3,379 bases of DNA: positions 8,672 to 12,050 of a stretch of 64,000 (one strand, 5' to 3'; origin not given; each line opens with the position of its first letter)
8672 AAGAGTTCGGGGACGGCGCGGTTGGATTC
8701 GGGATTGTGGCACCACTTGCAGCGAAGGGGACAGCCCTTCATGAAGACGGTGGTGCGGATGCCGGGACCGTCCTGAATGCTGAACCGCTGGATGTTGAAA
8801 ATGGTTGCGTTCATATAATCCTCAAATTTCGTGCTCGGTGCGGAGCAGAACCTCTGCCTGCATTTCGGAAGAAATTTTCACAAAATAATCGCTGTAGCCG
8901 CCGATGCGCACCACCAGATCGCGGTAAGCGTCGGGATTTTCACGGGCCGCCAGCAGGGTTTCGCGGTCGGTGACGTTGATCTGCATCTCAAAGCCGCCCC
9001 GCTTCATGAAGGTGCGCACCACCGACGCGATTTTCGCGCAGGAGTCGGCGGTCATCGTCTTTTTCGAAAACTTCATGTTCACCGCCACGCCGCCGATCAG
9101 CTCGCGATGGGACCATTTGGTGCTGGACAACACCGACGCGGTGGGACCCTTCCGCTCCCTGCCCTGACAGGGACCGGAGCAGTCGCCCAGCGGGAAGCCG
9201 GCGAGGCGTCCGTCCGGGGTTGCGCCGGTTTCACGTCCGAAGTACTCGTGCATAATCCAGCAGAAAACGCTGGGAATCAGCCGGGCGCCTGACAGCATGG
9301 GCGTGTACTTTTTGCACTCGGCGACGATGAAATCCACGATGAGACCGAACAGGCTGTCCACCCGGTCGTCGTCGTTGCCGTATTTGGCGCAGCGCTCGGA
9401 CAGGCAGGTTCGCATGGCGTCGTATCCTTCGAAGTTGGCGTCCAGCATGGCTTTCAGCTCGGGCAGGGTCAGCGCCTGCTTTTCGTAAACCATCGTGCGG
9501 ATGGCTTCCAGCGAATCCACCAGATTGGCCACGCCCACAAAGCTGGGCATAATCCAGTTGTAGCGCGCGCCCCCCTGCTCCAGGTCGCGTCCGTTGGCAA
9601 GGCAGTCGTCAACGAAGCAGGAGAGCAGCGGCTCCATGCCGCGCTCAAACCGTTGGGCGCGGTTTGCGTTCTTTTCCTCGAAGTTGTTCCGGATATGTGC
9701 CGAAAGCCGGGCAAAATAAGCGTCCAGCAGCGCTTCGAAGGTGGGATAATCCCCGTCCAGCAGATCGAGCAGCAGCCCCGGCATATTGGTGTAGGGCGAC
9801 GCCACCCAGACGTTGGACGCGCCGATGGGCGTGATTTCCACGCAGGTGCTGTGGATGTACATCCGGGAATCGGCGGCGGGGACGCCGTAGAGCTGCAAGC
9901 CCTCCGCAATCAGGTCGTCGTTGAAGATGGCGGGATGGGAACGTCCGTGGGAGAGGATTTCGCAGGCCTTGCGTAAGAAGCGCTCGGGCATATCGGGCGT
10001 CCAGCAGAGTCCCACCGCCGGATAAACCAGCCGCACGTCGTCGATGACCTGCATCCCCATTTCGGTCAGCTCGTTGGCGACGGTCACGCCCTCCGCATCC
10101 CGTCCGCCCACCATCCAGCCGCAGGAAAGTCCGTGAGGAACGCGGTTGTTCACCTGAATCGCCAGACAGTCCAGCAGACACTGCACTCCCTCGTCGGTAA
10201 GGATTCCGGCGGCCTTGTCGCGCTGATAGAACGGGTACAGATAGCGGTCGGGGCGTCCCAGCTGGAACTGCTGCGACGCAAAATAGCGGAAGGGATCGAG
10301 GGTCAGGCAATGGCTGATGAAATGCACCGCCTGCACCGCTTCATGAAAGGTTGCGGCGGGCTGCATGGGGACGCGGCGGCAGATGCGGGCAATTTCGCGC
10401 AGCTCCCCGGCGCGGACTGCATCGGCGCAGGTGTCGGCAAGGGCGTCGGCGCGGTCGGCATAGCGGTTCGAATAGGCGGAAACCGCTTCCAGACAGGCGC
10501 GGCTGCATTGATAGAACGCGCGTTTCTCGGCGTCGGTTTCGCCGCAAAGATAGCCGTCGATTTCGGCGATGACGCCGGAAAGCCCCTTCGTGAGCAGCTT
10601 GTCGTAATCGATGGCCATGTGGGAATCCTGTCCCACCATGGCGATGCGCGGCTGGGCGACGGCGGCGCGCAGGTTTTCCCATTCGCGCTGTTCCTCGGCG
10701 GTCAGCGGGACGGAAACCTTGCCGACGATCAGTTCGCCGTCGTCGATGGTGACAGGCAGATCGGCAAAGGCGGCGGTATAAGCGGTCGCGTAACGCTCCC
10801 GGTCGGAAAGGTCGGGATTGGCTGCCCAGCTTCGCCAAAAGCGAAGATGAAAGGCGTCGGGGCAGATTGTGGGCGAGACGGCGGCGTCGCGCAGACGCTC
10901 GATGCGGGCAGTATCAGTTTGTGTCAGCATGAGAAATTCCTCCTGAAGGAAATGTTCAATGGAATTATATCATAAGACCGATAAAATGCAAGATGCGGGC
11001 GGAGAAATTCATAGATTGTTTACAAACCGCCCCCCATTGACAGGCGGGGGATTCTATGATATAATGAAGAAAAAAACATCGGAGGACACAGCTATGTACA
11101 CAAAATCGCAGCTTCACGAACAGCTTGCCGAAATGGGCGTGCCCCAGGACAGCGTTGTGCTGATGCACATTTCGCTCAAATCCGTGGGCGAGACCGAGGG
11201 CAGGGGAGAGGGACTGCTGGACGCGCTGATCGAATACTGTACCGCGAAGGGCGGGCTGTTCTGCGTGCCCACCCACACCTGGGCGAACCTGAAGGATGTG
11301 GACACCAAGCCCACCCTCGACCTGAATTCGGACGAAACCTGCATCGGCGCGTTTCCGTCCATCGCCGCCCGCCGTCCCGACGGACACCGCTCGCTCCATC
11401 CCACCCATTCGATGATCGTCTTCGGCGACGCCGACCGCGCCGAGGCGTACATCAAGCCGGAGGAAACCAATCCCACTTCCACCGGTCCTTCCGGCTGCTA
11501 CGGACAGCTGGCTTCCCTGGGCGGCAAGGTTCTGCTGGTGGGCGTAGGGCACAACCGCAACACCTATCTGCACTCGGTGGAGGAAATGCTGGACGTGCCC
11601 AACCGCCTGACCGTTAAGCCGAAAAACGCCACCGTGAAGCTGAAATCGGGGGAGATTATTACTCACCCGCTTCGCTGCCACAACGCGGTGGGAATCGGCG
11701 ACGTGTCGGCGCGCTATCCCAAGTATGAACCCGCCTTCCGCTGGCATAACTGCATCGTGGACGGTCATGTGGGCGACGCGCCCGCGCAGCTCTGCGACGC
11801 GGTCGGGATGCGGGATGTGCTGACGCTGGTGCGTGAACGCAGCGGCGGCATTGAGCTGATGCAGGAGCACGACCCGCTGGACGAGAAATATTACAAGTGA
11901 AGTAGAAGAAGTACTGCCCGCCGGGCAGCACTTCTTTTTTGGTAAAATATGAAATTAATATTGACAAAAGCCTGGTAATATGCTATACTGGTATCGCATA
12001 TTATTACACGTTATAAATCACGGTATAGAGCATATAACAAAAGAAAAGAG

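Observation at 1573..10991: Orphan short glycyl-radical enzyme plus activase heading a glycan-processing-like operon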

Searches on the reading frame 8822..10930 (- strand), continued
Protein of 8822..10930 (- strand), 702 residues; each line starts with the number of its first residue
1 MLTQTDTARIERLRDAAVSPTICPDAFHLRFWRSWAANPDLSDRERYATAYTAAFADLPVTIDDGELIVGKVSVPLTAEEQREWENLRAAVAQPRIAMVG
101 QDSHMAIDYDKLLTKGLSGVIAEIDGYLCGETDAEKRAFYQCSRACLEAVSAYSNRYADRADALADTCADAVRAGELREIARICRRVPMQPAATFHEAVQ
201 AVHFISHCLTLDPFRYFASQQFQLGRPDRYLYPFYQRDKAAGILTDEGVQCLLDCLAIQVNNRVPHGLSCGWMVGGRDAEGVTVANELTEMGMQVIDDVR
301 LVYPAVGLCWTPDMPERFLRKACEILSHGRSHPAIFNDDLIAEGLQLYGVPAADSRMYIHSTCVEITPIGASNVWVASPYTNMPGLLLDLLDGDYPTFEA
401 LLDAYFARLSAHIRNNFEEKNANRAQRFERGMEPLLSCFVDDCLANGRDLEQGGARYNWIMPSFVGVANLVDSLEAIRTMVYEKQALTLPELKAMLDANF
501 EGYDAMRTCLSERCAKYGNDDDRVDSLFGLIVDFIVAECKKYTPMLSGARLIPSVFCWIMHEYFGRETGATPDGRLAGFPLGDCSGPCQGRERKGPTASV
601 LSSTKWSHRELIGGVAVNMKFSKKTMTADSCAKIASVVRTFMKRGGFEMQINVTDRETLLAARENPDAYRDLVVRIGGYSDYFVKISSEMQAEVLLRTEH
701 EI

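Call 49: predict_structure(alignment_id=A1)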
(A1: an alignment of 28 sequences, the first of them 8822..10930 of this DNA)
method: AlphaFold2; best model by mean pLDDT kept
length: 702 residues; sequences in the alignment: 28
mean_pLDDT: 86.7   pTM: 0.90
mean pLDDT of the five models: 86.7, 84.3, 83.1, 80.9, 79.5
residues with pLDDT >= 90: 403; 70-90: 222; 50-70: 50; < 50: 27
segments of 3 or more residues with pLDDT < 50: 559-572, 579-590
pLDDT, mean of each block of 10 residues (from residue 1): 90 89 92 97 97 96 95 93 97 89 77 98 97 97 98 98 98 98 98 98 95 86 90 98 96 95 68 93 96 93 86 94 89 89 91 89 72 72 87 94 97 92 92 94 94 90 81 90 93 85 83 79 89 93 89 69 38 50 43 69 81 70 77 90 87 84 90 72 78 70 69
secondary structure, 60 per line:
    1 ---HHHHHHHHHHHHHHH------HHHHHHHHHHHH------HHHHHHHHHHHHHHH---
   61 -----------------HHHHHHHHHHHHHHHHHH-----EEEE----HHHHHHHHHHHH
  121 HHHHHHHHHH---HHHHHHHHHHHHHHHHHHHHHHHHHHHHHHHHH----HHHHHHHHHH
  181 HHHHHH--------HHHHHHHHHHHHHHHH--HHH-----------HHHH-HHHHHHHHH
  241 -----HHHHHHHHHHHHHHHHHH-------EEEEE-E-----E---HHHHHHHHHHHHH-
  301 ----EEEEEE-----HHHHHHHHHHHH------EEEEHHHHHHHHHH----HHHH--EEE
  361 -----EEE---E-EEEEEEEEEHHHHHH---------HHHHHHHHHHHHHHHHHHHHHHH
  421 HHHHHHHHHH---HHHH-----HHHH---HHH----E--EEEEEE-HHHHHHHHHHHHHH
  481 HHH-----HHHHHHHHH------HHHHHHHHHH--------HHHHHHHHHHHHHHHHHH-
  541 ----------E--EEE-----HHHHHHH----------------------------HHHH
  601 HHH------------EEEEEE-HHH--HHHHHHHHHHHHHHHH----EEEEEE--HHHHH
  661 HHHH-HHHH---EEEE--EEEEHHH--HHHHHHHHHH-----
elements in order (helices of 4 or more, strands of 3 or more residues): H4-18 H25-36 H43-57 H78-95 E101-104 H109-130 H134-166 H171-186 H195-210 H227-230 H232-240 H246-263 E271-275 H287-299 E305-310 H316-327 E334-337 H338-347 H352-355 E358-360 E366-368 E374-382 H383-388 H398-430 H434-437 H443-446 E460-465 H467-483 H489-497 H504-513 H522-539 E554-556 H562-568 H597-603 E616-621 H628-643 E648-653 H656-664 H666-669 E673-676 E679-682 H688-697

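Call 51: search_protein_representatives(protein=window:8822-10930:-)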
Query: 702 residues. Proteins with E-value up to 0.001 (for the whole library): 7355; up to 1e-10: 3936; up to 1e-30: 1830. The best 150 are listed.
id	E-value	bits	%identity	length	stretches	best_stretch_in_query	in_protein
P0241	2.6e-235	799.2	55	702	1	26-702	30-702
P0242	2.8e-193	660.3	49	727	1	5-701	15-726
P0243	4.1e-191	653.1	48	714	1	9-700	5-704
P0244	4.1e-170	583.7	47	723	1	47-700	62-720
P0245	6.4e-160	550.1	53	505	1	7-507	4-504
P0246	7.8e-159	546.5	44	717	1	58-700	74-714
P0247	2.2e-151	521.8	40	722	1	26-700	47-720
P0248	6.5e-146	503.8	53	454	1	259-701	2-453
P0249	6.1e-145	500.5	54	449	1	7-445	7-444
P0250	2.5e-142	491.9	40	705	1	61-701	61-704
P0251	5.6e-140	484.1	40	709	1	22-698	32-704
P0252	7.5e-139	480.4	60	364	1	249-594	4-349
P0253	9.6e-139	480.1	41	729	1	33-699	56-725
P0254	3.4e-138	478.3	43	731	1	60-700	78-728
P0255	4.2e-138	477.9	41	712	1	32-701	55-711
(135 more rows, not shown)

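Call 53: fold_search(model_id=the predicted structure, library=pdb)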
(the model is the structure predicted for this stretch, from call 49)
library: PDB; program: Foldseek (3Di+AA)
matches with E <= 10: 624; with E <= 0.001: 62
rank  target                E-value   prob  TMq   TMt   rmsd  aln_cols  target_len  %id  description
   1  1r8w_A                1.8e-45  1.00  0.87  0.78   4.2       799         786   27  Native structure of the B12-independent glycerol dehydratase from clostridium butyricum (released 2004-06-01)
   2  9rcp_B                7.3e-44  1.00  0.88  0.78   3.7       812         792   28  1,2-propanediol dehydratase with 0.1 % 1,3-propanediol additive (released 2025-06-11)
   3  9rco_A                9.2e-44  1.00  0.88  0.78   3.8       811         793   28  1,2-propanediol dehydratase with 0.1 % glycerol additive (released 2025-06-11)
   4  9r0v_C                2.1e-43  1.00  0.89  0.78   4.4       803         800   26  CutC IN COMPLEX WITH Inhibitor (released 2026-02-11)
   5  9rcp_C                8.0e-43  1.00  0.87  0.77   3.9       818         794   27  1,2-propanediol dehydratase with 0.1 % 1,3-propanediol additive (released 2025-06-11)
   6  5i2g_B                8.8e-43  1.00  0.87  0.77   4.1       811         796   27  1,2-propanediol Dehydration in Roseburia inulinivorans; Structural Basis for Substrate and Enantiomer Selectivity (released 2016-06-01)
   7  5fay_A                8.8e-43  1.00  0.88  0.77   4.1       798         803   26  Y208F mutant of choline TMA-lyase (released 2016-09-28)
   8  9rcq_A                1.1e-42  1.00  0.86  0.75   3.9       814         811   28  1,2-propanediol dehydratase with no ligand additives (released 2025-06-11)
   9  5faw_A                1.1e-42  1.00  0.88  0.77   3.7       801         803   26  T502A mutant of choline TMA-lyase (released 2016-09-28)
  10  5fau_B                1.2e-42  1.00  0.87  0.77   4.4       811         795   26  wild-type choline TMA lyase in complex with choline (released 2016-09-28)
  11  5i2g_A                1.5e-42  1.00  0.87  0.77   4.4       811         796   27  1,2-propanediol Dehydration in Roseburia inulinivorans; Structural Basis for Substrate and Enantiomer Selectivity (released 2016-06-01)
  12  5kdp_A                1.6e-42  1.00  0.88  0.77   4.0       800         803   26  E491A mutant of choline TMA-lyase (released 2016-09-28)
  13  5fau_A                1.6e-42  1.00  0.88  0.78   4.1       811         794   26  wild-type choline TMA lyase in complex with choline (released 2016-09-28)
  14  8yjo_A                1.6e-42  1.00  0.86  0.80   4.7       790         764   27  Structure of E. coli glycyl radical enzyme PflD with bound malonate (released 2024-10-02)
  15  6vxc_A                1.9e-42  1.00  0.88  0.79   3.6       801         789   26  Crystal structure of hydroxyproline dehydratase (HypD) from Clostridioides difficile (released 2020-04-08)
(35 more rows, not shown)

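Call 72: find_encoding_contigs(protein=P0242, flank=8000, max_places=3)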
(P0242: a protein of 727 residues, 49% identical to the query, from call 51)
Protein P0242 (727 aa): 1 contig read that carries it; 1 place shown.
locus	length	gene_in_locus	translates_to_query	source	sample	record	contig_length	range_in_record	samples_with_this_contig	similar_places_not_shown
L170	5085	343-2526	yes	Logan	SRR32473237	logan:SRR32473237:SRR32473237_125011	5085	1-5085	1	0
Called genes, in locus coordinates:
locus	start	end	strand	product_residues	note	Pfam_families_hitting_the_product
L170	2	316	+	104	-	?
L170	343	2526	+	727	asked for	PF02901:PFL-like, PF01228:Gly_radical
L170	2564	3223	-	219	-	PF06452:CBM9_1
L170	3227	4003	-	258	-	PF08861:DUF1828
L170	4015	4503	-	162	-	-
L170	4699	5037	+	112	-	PF09382:RQC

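Call 73: find_encoding_contigs(protein=P0243, flank=8000, max_places=3)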
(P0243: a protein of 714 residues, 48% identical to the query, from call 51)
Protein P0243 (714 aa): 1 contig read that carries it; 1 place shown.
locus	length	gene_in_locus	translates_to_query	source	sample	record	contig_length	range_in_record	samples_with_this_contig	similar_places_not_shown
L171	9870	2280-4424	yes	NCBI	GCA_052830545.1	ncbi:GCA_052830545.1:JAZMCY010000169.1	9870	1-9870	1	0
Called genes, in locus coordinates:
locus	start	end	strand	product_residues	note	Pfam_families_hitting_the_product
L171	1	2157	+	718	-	?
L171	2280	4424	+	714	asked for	PF02901:PFL-like, PF01228:Gly_radical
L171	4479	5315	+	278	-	PF00149:Metallophos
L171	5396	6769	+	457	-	-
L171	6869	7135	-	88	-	-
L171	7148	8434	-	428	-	PF09989:DUF2229 (faint)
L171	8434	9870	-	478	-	?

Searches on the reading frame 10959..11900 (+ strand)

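Call 9: search_protein_families(library=pfam, proteins=[window:10959-11900:+], max_evalue=0.01)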
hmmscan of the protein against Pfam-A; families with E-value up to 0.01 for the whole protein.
window:10959-11900:+ (313 aa): 1 family
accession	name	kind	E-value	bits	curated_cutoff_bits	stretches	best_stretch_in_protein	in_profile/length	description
PF02522.19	Antibiotic_NAT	-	4.6e-39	134.8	25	1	68-287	1-226/232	Aminoglycoside 3-N-acetyltransferase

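Call 10: search_protein_families(library=ncbifam, proteins=[window:10959-11900:+], max_evalue=0.01)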
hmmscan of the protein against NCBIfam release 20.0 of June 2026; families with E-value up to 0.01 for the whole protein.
window:10959-11900:+ (313 aa): 5 families
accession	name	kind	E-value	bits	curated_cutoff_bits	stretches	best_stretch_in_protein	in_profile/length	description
NF033082.0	AAC_3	equivalog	6.3e-22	78.2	270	1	48-281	2-247/262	aminoglycoside 3-N-acetyltransferase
NF033081.0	AAC_3_IV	equivalog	3.1e-17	62.8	420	1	50-293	2-224/252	AAC(3)-IV family aminoglycoside N-acetyltransferase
NF033080.0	AAC_3_II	subfamily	1.4e-15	57.5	480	1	46-250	1-214/268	AAC(3)-II family aminoglycoside N-acetyltransferase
NF033180.1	AAC_3_VIII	exception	3.1e-11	43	560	1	47-220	14-198/286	aminoglycoside N-acetyltransferase AAC(3)-VIII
NF033612.0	AAC_3_VIa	exception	2.4e-10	40.1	675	1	43-211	16-194/298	aminoglycoside N-acetyltransferase AAC(3)-VIa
